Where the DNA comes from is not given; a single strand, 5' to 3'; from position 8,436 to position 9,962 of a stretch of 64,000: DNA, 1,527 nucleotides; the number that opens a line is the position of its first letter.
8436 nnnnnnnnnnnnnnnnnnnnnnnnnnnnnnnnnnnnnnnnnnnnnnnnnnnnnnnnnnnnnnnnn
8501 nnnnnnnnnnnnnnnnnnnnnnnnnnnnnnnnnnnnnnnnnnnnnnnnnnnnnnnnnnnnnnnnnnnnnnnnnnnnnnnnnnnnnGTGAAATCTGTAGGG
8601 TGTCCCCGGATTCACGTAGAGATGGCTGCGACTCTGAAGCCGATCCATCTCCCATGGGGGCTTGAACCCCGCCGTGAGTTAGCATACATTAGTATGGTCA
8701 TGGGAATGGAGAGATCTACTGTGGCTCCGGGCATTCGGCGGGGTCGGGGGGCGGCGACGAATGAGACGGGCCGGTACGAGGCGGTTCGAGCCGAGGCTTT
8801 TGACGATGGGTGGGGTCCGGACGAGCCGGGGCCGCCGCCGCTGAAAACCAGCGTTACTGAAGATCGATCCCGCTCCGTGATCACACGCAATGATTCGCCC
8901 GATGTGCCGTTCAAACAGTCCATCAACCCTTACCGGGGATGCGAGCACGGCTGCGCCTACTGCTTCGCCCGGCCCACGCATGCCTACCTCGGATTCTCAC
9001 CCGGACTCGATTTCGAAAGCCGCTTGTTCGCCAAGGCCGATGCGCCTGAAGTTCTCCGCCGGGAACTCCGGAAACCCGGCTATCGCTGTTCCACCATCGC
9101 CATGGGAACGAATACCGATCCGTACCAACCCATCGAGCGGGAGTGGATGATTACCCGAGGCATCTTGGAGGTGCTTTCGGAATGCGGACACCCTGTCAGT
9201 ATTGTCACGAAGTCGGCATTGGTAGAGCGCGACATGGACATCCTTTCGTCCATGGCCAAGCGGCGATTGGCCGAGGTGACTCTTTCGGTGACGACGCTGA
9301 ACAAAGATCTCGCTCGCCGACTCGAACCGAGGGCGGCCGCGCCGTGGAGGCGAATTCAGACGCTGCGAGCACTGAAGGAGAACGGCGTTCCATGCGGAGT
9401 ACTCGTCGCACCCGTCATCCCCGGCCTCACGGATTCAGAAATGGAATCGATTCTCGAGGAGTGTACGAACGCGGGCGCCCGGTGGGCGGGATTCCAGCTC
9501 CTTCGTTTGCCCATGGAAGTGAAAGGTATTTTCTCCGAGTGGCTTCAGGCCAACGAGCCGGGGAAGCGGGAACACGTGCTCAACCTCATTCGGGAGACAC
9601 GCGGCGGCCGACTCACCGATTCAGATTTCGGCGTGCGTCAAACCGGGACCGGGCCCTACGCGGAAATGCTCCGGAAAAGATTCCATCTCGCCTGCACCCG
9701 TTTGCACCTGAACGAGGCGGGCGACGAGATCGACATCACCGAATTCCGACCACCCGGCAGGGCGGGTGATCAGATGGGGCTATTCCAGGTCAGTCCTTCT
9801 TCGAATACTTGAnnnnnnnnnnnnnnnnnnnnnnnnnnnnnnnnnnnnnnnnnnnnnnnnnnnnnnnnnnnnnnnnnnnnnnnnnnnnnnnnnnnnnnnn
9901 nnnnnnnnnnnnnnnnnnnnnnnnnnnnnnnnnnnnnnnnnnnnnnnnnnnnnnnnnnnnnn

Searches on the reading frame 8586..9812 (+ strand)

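Call 54: search_protein_families(library=pfam, proteins=[window:8586-9812:+], max_evalue=0.0001)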
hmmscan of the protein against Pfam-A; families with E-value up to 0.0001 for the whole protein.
window:8586-9812:+ (408 aa): 1 family
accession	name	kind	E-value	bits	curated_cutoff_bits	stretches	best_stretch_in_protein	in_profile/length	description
PF04055.27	Radical_SAM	-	2.1e-19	70.7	29.5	1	113-292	1-165/166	Radical SAM superfamily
